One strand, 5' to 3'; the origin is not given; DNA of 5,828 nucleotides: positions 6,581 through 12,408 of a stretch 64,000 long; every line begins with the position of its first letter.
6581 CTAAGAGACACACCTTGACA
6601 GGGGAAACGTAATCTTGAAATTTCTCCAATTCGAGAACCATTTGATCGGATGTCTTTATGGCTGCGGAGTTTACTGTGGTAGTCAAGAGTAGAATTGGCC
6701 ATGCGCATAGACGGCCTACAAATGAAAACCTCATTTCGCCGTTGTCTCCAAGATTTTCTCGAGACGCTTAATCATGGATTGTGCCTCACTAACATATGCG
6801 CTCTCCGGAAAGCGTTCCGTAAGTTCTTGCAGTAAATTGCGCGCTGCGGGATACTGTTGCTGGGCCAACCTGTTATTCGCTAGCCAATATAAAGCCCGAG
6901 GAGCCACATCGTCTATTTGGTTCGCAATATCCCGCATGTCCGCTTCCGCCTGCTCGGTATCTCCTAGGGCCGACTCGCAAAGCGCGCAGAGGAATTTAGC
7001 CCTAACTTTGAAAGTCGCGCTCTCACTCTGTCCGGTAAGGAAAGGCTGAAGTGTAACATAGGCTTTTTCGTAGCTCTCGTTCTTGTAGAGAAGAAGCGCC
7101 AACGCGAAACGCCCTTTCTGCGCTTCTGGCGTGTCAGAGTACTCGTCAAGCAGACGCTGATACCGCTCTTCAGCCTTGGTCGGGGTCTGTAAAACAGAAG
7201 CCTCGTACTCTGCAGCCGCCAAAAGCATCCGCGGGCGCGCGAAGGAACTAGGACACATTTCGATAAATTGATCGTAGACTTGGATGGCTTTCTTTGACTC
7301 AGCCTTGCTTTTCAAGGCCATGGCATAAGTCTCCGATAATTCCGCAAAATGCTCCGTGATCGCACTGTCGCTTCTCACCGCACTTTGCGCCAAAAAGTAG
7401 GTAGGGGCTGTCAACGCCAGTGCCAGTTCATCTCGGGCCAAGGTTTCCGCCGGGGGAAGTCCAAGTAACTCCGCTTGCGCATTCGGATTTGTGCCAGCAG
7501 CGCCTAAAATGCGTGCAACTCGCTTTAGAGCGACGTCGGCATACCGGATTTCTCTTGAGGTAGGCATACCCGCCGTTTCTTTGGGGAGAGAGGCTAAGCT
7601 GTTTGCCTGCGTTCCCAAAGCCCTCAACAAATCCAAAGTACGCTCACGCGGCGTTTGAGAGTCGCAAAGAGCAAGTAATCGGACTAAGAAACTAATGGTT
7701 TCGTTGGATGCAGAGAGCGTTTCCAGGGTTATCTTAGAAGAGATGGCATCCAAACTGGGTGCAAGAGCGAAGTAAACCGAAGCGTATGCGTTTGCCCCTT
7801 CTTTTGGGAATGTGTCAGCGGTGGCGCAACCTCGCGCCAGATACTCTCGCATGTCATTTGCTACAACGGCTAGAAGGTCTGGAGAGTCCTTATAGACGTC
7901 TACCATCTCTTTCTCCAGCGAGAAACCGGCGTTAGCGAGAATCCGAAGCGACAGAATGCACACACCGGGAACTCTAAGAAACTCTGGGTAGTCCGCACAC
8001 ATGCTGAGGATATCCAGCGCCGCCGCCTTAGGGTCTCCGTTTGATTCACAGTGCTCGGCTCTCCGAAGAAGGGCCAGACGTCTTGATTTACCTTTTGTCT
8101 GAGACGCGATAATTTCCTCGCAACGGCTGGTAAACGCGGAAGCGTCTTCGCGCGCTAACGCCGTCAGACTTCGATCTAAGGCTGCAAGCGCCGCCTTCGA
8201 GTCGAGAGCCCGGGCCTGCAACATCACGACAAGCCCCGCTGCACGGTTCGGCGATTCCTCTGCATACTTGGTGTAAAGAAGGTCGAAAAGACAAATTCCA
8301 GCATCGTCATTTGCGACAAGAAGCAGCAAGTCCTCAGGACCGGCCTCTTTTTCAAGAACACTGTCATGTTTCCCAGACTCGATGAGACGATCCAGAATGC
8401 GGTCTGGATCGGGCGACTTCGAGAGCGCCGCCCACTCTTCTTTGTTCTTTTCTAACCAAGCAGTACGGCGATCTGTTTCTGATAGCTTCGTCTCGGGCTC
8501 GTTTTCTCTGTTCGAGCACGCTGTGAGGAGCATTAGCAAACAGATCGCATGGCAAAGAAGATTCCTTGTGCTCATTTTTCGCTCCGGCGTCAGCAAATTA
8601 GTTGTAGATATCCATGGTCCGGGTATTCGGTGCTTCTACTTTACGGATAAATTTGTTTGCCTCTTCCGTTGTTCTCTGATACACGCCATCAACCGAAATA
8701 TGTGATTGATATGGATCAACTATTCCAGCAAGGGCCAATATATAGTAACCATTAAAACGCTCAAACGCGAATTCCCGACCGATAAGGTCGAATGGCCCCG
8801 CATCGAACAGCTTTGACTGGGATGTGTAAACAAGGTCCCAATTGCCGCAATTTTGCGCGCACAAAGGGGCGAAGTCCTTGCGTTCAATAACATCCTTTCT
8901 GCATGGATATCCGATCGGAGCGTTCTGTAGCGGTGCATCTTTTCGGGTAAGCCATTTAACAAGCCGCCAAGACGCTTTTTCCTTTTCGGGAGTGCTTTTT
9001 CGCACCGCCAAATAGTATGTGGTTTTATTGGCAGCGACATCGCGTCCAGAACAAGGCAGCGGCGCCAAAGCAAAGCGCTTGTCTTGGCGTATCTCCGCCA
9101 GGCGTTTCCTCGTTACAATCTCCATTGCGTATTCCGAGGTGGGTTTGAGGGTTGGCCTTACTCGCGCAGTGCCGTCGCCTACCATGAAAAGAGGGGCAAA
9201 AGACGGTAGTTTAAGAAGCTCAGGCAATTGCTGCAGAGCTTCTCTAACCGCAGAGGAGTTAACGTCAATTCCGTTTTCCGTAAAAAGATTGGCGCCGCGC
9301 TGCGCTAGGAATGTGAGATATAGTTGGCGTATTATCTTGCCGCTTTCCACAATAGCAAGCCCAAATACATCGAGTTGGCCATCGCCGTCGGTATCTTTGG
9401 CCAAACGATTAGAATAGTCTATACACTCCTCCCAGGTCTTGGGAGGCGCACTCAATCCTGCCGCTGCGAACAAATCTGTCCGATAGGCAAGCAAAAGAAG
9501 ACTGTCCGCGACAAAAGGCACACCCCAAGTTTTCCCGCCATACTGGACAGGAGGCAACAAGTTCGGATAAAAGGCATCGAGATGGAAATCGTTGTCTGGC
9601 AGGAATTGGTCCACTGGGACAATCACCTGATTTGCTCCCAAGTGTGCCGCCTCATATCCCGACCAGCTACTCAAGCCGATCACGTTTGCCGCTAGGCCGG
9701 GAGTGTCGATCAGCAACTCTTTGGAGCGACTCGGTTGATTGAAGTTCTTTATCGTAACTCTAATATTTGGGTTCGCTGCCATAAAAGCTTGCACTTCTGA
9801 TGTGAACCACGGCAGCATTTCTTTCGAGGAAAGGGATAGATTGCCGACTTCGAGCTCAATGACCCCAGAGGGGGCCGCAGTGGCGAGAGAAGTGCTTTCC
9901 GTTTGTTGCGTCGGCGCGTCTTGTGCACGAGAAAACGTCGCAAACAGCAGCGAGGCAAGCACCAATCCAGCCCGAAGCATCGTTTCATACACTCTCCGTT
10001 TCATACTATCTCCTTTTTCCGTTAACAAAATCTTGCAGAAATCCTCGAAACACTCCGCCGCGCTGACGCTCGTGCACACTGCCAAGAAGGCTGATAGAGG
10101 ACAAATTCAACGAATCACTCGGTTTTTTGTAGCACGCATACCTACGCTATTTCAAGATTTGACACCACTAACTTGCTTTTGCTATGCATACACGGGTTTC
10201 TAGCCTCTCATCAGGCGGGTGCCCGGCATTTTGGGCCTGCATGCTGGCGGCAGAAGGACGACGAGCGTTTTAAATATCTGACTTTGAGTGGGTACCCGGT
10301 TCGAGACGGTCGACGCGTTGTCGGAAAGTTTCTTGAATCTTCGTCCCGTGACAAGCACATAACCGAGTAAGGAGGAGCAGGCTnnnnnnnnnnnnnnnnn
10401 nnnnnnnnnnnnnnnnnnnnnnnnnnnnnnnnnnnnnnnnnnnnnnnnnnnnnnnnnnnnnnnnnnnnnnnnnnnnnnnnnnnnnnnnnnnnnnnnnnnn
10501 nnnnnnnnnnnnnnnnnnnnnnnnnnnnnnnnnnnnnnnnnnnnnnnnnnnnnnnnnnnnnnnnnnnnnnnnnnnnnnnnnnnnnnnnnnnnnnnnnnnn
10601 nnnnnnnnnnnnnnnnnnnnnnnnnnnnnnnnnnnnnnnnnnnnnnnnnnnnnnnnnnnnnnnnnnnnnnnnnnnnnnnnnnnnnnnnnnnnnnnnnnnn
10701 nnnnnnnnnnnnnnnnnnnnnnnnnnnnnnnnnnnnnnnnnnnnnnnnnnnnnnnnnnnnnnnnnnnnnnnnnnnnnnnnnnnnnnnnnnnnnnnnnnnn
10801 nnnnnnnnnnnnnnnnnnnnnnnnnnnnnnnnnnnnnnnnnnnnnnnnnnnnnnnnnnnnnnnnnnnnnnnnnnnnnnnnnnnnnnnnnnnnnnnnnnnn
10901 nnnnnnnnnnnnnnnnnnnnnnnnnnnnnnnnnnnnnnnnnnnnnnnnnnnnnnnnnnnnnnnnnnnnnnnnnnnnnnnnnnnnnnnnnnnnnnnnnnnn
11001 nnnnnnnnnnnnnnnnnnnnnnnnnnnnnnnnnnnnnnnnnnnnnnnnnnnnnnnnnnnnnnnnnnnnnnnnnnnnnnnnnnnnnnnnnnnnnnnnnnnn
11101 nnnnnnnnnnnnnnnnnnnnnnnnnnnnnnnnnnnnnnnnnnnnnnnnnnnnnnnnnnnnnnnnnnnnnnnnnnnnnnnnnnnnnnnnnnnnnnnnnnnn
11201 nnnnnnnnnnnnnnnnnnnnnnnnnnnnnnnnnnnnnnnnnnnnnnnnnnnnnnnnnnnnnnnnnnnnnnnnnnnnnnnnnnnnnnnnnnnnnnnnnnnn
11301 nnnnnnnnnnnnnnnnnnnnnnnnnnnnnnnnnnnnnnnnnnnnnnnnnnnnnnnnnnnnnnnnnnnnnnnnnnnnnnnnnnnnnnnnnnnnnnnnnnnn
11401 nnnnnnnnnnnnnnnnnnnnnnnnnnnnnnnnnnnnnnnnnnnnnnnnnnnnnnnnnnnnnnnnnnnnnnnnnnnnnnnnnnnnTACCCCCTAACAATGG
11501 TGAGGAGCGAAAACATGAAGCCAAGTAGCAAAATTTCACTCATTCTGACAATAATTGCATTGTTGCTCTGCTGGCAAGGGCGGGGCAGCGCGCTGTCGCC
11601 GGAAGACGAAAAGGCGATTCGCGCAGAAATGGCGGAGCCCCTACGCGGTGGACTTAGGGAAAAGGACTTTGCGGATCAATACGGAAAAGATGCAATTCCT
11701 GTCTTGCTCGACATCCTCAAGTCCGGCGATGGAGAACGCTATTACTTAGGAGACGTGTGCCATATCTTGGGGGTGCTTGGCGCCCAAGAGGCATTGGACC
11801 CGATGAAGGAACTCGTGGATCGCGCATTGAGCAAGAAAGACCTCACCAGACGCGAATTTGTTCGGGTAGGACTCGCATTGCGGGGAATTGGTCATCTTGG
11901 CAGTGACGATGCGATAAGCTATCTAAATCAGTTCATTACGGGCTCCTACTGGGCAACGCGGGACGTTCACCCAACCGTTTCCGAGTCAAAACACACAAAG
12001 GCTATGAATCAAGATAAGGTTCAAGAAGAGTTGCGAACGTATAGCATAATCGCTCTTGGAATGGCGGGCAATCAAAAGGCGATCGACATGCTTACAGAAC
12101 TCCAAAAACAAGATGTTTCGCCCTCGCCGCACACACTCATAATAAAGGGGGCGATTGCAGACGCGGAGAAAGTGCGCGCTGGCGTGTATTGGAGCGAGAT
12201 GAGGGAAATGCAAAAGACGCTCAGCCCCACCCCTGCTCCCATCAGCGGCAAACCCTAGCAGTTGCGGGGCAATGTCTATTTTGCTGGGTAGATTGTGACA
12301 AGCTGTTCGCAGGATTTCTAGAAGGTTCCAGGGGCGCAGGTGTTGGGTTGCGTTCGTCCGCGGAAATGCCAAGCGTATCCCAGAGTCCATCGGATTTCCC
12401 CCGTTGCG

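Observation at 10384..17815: Tandemly duplicated, diverged three-gene cassette: metzincin-like HExxH protein + HEAT-repeat protein + signal/C-terminally anchored protein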

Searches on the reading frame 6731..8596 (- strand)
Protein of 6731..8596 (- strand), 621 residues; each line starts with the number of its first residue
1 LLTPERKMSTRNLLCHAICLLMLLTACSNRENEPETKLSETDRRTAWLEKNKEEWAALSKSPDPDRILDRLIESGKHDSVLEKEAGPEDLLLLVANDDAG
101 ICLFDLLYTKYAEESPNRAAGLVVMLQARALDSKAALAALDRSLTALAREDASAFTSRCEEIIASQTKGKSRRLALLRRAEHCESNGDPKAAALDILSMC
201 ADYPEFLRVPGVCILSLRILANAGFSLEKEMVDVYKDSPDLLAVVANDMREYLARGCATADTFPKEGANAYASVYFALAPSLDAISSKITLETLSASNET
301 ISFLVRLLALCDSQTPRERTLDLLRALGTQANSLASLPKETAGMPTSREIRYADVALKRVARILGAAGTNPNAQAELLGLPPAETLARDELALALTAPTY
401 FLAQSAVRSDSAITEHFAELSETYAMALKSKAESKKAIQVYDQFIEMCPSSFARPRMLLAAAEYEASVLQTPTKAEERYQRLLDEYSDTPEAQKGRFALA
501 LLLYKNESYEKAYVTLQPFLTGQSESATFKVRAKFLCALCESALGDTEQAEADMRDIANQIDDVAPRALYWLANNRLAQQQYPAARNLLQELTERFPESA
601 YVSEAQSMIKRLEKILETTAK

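Call 3: search_protein_families(library=pfam, proteins=[window:6731-8596:-], max_evalue=1)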
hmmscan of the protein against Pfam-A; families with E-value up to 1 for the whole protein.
window:6731-8596:- (621 aa): 13 families
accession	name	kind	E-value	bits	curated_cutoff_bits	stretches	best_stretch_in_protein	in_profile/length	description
PF13174.12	TPR_6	-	3.3e-06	27.8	26.3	1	568-599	2-33/33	Tetratricopeptide repeat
PF13525.12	YfiO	-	5.6e-06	26.7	25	1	473-616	22-140/203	Outer membrane lipoprotein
PF13428.12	TPR_14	-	1e-05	26.2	23.5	2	566-602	1-37/44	Tetratricopeptide repeat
PF13432.12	TPR_16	-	4.7e-05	24.2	32.7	3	473-512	14-50/65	Tetratricopeptide repeat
PF12895.13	ANAPC3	-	4.9e-05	24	27.2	1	481-552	14-77/82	Anaphase-promoting complex, cyclosome, subunit 3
PF14559.12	TPR_19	-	0.00011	22.8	25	1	544-608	4-67/68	Tetratricopeptide repeat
PF24575.1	TPR_Slam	-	0.0009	20.1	35.2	1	470-512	61-100/104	Surface lipoprotein assembly modifier, N-terminal TPR repeats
PF07719.23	TPR_2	-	0.001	19.5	27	1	566-598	1-33/34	Tetratricopeptide repeat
PF14561.12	TPR_20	-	0.012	16.3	25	1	477-547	6-74/90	Tetratricopeptide repeat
PF01497.23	Peripla_BP_2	-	0.064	13.1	27.5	1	387-451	71-129/235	Periplasmic binding protein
PF13181.12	TPR_8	-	0.095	13.4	25.7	0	424-450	7-33/34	Tetratricopeptide repeat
PF13512.12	TPR_18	-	0.19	12.4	21.9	1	561-606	5-50/145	Tetratricopeptide repeat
PF09976.15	TPR_21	-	0.54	10.4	25.5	1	419-517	38-137/193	Tetratricopeptide repeat-like domain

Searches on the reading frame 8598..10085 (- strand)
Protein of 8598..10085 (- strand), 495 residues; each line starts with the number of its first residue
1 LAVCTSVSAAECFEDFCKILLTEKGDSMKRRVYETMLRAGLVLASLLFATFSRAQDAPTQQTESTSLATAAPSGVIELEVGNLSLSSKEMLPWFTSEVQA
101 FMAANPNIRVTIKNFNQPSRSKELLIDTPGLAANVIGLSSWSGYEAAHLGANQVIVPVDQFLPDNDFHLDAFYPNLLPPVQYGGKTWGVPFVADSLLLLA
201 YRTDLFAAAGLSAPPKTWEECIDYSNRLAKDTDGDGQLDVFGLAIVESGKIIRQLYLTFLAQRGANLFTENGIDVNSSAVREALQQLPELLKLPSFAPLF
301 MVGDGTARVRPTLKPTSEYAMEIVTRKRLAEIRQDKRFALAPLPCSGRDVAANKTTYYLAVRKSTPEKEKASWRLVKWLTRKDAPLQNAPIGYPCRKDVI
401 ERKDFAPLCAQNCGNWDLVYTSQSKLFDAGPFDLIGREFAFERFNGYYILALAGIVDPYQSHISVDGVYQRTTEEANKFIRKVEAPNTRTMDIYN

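Call 3: search_protein_families(library=pfam, proteins=[window:8598-10085:-], max_evalue=1)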
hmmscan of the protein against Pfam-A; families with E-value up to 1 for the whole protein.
window:8598-10085:- (495 aa): 2 families
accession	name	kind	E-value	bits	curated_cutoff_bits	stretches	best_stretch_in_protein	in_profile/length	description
PF01547.30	SBP_bac_1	-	3.1e-17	64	26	1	92-384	8-305/307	Bacterial extracellular solute-binding protein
PF13416.11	SBP_bac_8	-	1.3e-13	51.9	27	1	98-399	3-265/279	Bacterial extracellular solute-binding protein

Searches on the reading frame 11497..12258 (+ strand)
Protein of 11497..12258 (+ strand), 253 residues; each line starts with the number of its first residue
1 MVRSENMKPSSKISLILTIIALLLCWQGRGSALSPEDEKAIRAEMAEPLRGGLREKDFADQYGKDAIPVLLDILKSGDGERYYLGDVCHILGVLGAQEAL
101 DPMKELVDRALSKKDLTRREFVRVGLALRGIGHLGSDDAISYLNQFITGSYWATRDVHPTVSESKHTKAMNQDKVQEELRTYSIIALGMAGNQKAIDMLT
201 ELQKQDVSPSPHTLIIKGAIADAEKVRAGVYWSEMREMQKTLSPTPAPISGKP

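Call 3: search_protein_families(library=pfam, proteins=[window:11497-12258:+], max_evalue=1)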
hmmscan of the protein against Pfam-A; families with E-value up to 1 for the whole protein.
window:11497-12258:+ (253 aa): 4 families
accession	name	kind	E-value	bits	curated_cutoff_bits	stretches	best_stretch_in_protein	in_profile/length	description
PF13646.12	HEAT_2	-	1.3e-07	32.2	27.7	2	33-109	8-73/88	HEAT repeats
PF03130.22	HEAT_PBS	-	1.8e-05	25.3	20.9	0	180-203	2-25/27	PBS lyase HEAT-like repeat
PF01347.28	Vitellogenin_N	-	0.13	11.3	24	1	98-153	458-508/590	Lipoprotein amino terminal region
PF15032.11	DUF4529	-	0.14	11.7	27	1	168-249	250-329/406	Protein of unknown function (DUF4529)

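Call 10: search_protein_families(library=ncbifam, proteins=[window:11497-12258:+], max_evalue=1)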
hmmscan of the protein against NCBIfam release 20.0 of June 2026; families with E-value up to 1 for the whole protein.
window:11497-12258:+ (253 aa): 1 family
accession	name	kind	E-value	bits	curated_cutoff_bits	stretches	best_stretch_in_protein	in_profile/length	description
NF045915.1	PhycobilmeDegNblB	equivalog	0.00059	19.4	300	1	91-155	123-178/214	phycobilisome degradation protein NblB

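Call 76: search_solved_structures(query=A7, max_evalue=10, show_alignments=0)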
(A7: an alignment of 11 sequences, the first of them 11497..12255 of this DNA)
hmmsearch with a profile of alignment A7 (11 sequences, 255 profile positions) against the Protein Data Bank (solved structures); distinct sequences matched with E-value up to 10: 29.
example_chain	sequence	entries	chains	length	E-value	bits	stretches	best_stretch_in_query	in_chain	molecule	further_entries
9sah_A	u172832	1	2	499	5.8e-39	137.5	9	66-111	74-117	E4-NB2 synthetic fusion protein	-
6ft5_A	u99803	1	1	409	8.1e-32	114.1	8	66-111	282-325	alphaRep A3_A3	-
6fsq_A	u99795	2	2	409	1.6e-31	113.1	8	66-111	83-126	alphaRep A3_bGFPD | A3_bGFPD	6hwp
4zv6_A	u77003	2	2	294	5e-29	104.9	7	66-111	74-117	AlphaRep-7 | alpha-Rep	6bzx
4xl5_C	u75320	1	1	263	1.1e-23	87.4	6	66-111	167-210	bGFP-A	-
7p0h_A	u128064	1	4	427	1.8e-20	76.9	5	66-111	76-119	Helicobacter pylori ComF fused to an artificial alphaREP crystallization helper (named B2)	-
6gwc_C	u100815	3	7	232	2.9e-20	76.2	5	73-111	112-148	iE5 ALPHAREP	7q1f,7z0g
3ltj_A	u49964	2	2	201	1e-16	64.6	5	66-111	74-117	AlphaRep-4 | bA3-2: binder of A3 protein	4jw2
3ltm_A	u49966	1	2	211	1.4e-16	64.2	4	66-111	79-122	Alpha-Rep4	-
8aw4_A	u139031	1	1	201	3.2e-16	63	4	73-111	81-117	ALPHAREP bB-E3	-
6gwd_G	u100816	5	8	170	6.8e-16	61.9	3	80-111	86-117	iiH5 ALPHAREP | iih5 Alpha Repeating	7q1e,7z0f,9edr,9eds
9rhz_A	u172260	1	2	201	9.5e-16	61.4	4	66-111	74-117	ALPHAREP bE5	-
6gx7_E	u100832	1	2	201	2.1e-15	60.3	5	66-111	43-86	iiiA5 ALPHAREP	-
6veh_A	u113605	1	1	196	3.6e-15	59.6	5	66-111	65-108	HEAT repeat domain-containing protein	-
4xvp_D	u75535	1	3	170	1e-13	54.8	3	66-111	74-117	BGFP-C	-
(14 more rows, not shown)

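Call 87: search_protein_families(library=padloc, proteins=[window:11497-12258:+], max_evalue=0.01)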
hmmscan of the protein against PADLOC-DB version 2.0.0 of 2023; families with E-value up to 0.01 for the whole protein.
window:11497-12258:+ (253 aa): 1 family
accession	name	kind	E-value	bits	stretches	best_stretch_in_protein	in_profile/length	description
PDLC02919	HEAT-ARM_XIII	-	0.0026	13.1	1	87-216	836-956/1972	-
